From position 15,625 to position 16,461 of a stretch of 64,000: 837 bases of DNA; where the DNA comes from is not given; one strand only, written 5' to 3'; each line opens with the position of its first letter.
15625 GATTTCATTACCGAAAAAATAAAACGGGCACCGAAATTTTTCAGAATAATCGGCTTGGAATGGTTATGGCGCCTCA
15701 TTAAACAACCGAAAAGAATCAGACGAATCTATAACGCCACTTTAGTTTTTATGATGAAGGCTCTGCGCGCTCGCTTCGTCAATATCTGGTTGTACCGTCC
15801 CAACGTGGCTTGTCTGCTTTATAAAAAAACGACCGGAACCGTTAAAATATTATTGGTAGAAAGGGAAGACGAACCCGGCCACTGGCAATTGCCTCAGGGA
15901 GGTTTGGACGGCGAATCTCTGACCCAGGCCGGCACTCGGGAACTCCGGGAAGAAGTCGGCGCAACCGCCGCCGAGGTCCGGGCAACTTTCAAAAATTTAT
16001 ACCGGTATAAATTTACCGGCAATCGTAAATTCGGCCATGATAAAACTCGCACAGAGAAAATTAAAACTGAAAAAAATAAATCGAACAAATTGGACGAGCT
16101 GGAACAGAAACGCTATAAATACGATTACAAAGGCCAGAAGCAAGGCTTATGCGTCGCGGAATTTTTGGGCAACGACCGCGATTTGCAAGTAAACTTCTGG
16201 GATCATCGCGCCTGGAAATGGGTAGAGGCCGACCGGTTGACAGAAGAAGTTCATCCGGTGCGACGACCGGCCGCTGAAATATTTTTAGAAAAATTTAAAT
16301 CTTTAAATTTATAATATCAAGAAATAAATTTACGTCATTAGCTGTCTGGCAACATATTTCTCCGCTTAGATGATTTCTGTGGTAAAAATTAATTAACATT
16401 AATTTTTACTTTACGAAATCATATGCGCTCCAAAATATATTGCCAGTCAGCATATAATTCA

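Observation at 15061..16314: Single ORF fusing a TagA/WecG-type glycosyltransferase to an RppH-like Nudix hydrolase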

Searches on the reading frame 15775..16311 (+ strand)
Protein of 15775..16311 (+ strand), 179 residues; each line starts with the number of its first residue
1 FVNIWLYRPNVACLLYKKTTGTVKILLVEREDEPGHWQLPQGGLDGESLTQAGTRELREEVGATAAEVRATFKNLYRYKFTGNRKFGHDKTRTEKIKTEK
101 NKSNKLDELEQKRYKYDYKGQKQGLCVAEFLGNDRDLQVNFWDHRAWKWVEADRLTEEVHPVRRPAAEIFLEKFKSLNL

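Call 7: search_solved_structures(query=window:15775-16311:+, max_evalue=1, show_alignments=3)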
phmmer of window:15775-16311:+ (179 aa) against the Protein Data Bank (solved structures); distinct sequences matched with E-value up to 1: 53.
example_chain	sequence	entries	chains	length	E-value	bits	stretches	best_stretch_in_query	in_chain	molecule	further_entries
1f3y_A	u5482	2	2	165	1.1e-11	48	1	7-80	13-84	DIADENOSINE 5',5'''-P1,P4-TETRAPHOSPHATE HYDROLASE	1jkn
1kt9_A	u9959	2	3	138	1.3e-07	34.7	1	13-67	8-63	Diadenosine Tetraphosphate Hydrolase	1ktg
2o1c_A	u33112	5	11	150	3.5e-07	33.3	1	7-67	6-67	dATP pyrophosphohydrolase | Dihydroneopterin triphosphate diphosphatase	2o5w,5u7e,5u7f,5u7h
4s2v_A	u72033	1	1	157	5.8e-07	32.6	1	7-81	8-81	RNA pyrophosphohydrolase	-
6d1q_B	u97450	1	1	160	5.9e-07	32.6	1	7-81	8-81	RNA pyrophosphohydrolase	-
6d1v_B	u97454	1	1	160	5.9e-07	32.6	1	7-81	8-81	RNA pyrophosphohydrolase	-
5ygu_B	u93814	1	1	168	6e-07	32.5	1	7-80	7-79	RNA pyrophosphohydrolase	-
4s2w_A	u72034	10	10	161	6.1e-07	32.5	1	7-81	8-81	RNA pyrophosphohydrolase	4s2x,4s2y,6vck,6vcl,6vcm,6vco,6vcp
2kdv_A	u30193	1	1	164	6.8e-07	32.4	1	7-81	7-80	RNA pyrophosphohydrolase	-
6d13_B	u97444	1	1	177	9.1e-07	31.9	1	7-81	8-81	RNA pyrophosphohydrolase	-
6vcn_A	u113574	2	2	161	9.3e-07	31.9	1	7-80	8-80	RNA pyrophosphohydrolase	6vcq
2kdw_A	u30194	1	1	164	4.6e-06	29.7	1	7-81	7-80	RNA pyrophosphohydrolase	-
9t4c_A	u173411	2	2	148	0.00064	22.7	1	7-75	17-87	Diphosphoinositol polyphosphate phosphohydrolase 1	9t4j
6pck_A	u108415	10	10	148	0.00068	22.6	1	7-74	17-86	Diphosphoinositol polyphosphate phosphohydrolase 1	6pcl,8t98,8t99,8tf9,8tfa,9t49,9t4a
9t4d_A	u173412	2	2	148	0.00068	22.6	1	7-74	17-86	Diphosphoinositol polyphosphate phosphohydrolase 1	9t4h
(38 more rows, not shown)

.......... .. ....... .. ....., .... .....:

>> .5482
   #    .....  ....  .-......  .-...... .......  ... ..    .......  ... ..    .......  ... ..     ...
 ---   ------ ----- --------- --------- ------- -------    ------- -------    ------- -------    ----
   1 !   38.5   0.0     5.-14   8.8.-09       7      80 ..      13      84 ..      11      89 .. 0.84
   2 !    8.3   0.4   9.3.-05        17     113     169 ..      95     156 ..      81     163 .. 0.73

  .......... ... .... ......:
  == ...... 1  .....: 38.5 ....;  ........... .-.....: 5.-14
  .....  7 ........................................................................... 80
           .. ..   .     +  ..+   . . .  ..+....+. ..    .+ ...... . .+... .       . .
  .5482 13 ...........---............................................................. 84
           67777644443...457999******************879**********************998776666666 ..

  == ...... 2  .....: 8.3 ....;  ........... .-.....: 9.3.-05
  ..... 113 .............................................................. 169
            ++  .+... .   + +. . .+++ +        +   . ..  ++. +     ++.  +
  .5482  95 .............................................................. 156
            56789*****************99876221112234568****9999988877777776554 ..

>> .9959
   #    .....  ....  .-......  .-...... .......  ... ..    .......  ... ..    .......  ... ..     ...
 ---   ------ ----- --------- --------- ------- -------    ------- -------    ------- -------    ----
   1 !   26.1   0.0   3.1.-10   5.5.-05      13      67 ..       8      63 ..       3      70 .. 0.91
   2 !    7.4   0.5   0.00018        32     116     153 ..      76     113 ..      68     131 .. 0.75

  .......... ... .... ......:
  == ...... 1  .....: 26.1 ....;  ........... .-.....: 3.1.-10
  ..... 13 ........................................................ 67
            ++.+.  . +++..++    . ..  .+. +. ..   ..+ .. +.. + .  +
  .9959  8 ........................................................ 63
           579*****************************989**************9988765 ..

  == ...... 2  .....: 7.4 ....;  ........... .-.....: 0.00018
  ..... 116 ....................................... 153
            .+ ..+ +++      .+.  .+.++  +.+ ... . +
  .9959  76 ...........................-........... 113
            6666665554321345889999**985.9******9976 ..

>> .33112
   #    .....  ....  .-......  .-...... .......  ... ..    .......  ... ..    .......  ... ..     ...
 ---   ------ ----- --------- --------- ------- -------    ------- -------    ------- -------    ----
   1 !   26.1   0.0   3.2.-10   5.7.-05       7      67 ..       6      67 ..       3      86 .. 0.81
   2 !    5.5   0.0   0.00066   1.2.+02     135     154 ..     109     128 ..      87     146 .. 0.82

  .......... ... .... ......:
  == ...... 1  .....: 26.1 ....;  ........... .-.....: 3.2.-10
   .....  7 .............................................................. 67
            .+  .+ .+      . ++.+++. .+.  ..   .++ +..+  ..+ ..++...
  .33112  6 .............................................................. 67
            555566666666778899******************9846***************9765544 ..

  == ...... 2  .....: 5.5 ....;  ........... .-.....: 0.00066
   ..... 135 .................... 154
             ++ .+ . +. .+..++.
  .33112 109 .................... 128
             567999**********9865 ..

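Call 29: search_protein_representatives(protein=window:15787-16311:+)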
Query: 175 residues. Proteins with E-value up to 0.001 (for the whole library): 920; up to 1e-10: 96; up to 1e-30: 18. The best 150 are listed.
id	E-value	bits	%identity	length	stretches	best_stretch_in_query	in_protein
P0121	3.2e-60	219.2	66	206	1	1-173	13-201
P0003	2.4e-58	213.1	59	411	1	1-175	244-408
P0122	1.8e-43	164.6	53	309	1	2-172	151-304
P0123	8.8e-41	155.9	53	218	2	1-80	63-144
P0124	7.9e-40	152.7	59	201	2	109-172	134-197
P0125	4.1e-39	150.4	54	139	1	23-173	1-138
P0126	4.7e-39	150.2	55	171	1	2-172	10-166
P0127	4.8e-39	150.2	53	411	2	2-77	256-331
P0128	6.4e-38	146.5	53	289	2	3-77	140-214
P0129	6.1e-35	136.8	49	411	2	1-78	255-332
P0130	8.0e-35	136.4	51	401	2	2-76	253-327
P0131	5.4e-34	133.7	48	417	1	1-173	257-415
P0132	1.8e-32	128.8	48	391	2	1-78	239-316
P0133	3.2e-32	128.0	44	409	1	1-171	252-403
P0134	9.3e-32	126.5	46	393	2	1-80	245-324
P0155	9.1e-17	77.6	42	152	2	19-77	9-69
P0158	1.4e-16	77.0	41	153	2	2-76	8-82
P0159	2.0e-16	76.5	43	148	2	2-77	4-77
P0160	3.2e-16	75.8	37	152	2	97-169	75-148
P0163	1.3e-15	73.8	43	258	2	3-75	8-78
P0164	2.2e-15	73.1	39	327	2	3-76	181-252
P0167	1.1e-14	70.8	40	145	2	3-85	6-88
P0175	3.0e-13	66.2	43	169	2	3-82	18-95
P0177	3.8e-13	65.8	45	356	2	3-77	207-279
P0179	9.8e-13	64.5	41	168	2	3-76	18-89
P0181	1.3e-12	64.1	39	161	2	3-78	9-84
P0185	3.2e-12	62.8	42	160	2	2-85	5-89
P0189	1.0e-11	61.2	40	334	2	3-77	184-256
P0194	1.1e-11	61.0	38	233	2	3-88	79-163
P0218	1.5e-10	57.4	37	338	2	9-78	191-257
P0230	5.1e-10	55.7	34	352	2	2-79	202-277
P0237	9.3e-10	54.8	35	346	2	1-78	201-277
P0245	2.0e-09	53.7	42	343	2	2-60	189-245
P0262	7.7e-09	51.8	32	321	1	21-164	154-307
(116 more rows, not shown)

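Call 32: list_cluster_members(proteins=[P0155, P0158, P0159, P0160, P0167, P0175, P0179, P0181, P0185, P0023])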
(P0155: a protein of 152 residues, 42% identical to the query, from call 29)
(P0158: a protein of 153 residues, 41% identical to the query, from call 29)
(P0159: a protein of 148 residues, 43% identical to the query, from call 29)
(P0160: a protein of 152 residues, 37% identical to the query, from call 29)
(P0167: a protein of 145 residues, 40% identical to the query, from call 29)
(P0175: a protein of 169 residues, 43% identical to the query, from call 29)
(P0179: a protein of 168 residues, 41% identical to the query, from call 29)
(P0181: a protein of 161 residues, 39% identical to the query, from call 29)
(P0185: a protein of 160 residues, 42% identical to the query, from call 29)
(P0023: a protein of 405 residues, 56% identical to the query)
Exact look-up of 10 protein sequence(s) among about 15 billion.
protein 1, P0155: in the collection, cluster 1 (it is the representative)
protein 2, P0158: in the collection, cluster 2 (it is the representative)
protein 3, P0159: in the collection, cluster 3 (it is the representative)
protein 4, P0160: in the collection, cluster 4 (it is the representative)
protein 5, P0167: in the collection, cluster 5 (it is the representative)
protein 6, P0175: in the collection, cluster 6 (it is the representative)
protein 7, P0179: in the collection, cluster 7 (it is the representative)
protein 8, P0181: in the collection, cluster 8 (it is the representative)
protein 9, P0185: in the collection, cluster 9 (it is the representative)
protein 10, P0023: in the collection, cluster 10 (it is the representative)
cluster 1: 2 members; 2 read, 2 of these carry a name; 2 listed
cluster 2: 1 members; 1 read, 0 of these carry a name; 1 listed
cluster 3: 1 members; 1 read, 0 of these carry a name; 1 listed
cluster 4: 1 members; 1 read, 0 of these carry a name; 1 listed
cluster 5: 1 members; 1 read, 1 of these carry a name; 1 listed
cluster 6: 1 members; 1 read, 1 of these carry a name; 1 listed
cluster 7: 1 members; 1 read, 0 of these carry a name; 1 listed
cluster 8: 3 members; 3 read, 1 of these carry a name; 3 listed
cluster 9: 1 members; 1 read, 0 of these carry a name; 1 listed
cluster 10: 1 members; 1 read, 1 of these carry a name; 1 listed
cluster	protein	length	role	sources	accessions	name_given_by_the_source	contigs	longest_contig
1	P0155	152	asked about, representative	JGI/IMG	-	putative (di)nucleoside polyphosphate hydrolase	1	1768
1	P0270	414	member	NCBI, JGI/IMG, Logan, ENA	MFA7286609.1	MAG: WecB/TagA/CpsF family glycosyltransferase [Patescibacteria group bacterium]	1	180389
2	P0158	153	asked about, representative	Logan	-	-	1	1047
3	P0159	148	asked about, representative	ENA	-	-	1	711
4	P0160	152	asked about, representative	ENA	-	-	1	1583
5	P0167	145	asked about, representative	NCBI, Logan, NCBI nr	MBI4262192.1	NUDIX domain-containing protein [Candidatus Uhrbacteria bacterium]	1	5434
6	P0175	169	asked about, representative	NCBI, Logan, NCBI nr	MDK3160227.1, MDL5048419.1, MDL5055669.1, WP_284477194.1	RNA pyrophosphohydrolase [Kamptonema cortianum] | RNA pyrophosphohydrolase [Oscillatoria laete-virens]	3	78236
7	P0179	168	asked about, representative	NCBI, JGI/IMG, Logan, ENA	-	-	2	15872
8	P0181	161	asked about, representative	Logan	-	-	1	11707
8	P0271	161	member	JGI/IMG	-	putative (di)nucleoside polyphosphate hydrolase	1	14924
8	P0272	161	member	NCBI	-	-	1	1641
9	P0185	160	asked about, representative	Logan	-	-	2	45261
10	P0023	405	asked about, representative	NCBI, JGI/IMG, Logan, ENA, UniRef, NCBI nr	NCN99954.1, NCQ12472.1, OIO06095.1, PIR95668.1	WecB/TagA/CpsF family glycosyltransferase [Candidatus Falkowbacteria bacterium] | Nudix hydrolase domain-containing protein n=1 Tax=Candidatus Falkowbacteria bacterium ...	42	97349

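Call 50: find_encoding_contigs(protein=P0167, flank=6000, max_places=3)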
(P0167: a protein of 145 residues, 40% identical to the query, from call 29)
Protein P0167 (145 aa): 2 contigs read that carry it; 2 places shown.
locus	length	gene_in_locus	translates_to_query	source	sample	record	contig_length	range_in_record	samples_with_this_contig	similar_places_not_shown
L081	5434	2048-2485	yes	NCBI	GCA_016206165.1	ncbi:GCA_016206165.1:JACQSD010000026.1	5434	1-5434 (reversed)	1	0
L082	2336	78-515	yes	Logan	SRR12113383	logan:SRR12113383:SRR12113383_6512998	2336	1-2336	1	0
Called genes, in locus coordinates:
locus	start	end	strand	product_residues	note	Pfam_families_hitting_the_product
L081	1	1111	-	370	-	PF02861:Clp_N, PF13401:AAA_22 (faint), PF13191:AAA_16 (weak), PF23569:NBD_SMAX1, PF05621:TniB (faint), PF00004:AAA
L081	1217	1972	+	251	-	PF03808:Glyco_tran_WecG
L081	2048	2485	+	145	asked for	PF00293:NUDIX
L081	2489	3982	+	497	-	PF00749:tRNA-synt_1c, PF19269:Anticodon_2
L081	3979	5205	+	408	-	PF01551:Peptidase_M23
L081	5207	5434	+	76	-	?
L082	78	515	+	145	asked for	PF00293:NUDIX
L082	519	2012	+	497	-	PF00749:tRNA-synt_1c, PF19269:Anticodon_2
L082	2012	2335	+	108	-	?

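Call 51: find_encoding_contigs(protein=P0126, flank=6000, max_places=3)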
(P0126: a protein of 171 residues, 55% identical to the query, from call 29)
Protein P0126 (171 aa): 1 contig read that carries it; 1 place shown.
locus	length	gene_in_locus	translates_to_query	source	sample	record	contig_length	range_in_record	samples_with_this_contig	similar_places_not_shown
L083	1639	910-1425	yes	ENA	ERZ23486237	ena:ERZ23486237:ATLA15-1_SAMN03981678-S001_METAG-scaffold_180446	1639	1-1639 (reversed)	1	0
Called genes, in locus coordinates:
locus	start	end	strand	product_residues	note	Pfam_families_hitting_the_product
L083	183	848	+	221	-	PF03808:Glyco_tran_WecG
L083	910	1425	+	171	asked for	PF00293:NUDIX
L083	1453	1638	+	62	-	?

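Call 53: find_encoding_contigs(protein=P0179, flank=5000, max_places=2)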
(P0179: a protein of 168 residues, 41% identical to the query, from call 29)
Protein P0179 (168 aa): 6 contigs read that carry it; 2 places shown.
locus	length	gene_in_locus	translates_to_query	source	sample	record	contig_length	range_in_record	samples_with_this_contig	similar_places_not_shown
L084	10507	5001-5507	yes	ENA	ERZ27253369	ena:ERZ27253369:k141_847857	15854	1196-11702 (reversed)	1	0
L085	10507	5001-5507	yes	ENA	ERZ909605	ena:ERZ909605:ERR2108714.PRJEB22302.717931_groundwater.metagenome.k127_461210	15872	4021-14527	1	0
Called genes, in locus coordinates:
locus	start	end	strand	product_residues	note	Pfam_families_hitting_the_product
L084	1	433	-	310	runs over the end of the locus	PF00551:Formyl_trans_N, PF02911:Formyl_trans_C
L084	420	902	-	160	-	PF01327:Pep_deformylase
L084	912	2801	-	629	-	PF17764:PriA_3primeBD, PF18074:PriA_C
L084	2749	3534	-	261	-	-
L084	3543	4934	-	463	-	-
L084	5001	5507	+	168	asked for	PF00293:NUDIX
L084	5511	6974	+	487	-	PF00749:tRNA-synt_1c, PF19269:Anticodon_2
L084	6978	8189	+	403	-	PF01551:Peptidase_M23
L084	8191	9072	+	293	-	PF08538:DUF1749, PF12146:Hydrolase_4, PF00561:Abhydrolase_1, PF12697:Abhydrolase_6 (weak)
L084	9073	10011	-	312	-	PF02899:Phage_int_SAM_1, PF13102:Phage_int_SAM_5 (weak), PF00589:Phage_integrase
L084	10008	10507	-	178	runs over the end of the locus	-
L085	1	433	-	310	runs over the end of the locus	PF00551:Formyl_trans_N, PF02911:Formyl_trans_C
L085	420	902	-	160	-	PF01327:Pep_deformylase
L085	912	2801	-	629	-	PF17764:PriA_3primeBD, PF18074:PriA_C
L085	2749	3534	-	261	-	-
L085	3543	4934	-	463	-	-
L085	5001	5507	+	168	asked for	PF00293:NUDIX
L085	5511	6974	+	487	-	PF00749:tRNA-synt_1c, PF19269:Anticodon_2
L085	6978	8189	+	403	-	PF01551:Peptidase_M23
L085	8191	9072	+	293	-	PF08538:DUF1749, PF12146:Hydrolase_4, PF00561:Abhydrolase_1, PF12697:Abhydrolase_6 (weak)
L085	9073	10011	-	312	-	PF02899:Phage_int_SAM_1, PF13102:Phage_int_SAM_5 (weak), PF00589:Phage_integrase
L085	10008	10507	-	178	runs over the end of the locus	-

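Call 54: find_encoding_contigs(protein=P0181, flank=5000, max_places=2)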
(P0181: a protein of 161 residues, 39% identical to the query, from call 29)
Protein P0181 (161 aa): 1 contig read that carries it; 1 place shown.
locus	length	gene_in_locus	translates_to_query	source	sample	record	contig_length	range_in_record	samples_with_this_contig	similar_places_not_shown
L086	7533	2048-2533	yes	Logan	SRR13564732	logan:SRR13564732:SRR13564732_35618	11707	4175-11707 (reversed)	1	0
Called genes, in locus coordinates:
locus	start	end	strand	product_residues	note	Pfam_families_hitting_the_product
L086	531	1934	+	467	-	PF00437:T2SSE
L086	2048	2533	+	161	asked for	PF00293:NUDIX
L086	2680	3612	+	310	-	PF02463:SMC_N (weak), PF00005:ABC_tran, PF13304:AAA_21 (faint)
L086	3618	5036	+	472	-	PF01551:Peptidase_M23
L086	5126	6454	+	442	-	PF00069:Pkinase, PF07714:PK_Tyr_Ser-Thr, PF00072:Response_reg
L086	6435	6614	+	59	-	-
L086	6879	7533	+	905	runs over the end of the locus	PF07517:SecA_DEAD, PF01043:SecA_PP_bind, PF21090:P-loop_SecA, PF07516:SecA_SW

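Call 55: find_encoding_contigs(protein=P0185, flank=5000, max_places=2)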
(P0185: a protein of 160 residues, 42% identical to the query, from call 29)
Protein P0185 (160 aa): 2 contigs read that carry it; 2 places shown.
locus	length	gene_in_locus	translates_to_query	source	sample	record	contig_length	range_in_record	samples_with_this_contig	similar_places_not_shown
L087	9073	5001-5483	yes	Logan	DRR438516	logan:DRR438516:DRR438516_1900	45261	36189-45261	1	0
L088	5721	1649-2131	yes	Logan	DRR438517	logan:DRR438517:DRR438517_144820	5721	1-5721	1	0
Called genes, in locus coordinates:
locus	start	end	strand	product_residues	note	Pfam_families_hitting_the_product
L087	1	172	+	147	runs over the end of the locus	-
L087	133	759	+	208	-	PF02545:Maf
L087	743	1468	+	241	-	PF01168:Ala_racemase_N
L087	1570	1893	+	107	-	PF28396:SepQ_C (weak), PF01052:FliMN_C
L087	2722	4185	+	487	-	-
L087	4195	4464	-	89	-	-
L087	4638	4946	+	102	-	-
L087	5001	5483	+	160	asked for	PF00293:NUDIX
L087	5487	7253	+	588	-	PF01368:DHH, PF02272:DHHA1, PF17768:RecJ_OB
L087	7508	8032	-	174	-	-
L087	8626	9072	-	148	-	?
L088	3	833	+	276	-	?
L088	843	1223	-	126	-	-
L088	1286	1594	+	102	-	-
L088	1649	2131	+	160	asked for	PF00293:NUDIX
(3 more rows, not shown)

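Call 57: find_related_loci(query=A2, collection=metagenome_contigs, flank=4000)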
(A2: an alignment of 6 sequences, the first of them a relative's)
Query A2 (145 aa) in metagenome_contigs; peptide patterns used: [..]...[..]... (x = any residue, [..] = any of these).
239 stretches matched a pattern; 189 encode a relative of the query (tblastn E <= 1e-3); the best 80 are kept; 80 distinct loci.
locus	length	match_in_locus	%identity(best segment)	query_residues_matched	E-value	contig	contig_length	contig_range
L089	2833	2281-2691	46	6-141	2e-36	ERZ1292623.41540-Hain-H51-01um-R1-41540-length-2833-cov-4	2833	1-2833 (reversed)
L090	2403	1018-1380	51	21-141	8e-35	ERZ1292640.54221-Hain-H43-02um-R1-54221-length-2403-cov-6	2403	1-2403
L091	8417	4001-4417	42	6-141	2e-33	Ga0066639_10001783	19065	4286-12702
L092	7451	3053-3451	42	6-136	1e-32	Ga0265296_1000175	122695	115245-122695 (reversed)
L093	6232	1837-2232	46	14-143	1e-32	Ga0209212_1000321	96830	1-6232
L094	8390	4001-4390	44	5-133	7e-32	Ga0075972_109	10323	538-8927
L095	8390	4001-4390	44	5-133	7e-32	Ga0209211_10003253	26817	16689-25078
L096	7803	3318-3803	40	5-140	2e-31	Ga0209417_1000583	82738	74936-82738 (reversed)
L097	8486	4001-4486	40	5-140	2e-31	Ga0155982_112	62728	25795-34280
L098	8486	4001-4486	40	5-140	2e-31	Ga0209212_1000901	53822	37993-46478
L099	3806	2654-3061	39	6-140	3e-31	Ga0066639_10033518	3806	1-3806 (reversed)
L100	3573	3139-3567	40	6-143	1e-30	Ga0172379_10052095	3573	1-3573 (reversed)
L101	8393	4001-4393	44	6-133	1e-30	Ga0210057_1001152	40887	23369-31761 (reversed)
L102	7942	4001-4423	37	6-145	3e-30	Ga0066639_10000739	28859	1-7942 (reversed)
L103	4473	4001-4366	45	21-141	2e-30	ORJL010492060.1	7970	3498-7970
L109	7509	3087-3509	37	6-145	2e-29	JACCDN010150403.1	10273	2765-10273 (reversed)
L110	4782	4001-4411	40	5-142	1e-28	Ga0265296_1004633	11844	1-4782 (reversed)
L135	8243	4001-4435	35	5-143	9e-25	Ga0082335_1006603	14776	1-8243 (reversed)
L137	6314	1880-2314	35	5-143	9e-25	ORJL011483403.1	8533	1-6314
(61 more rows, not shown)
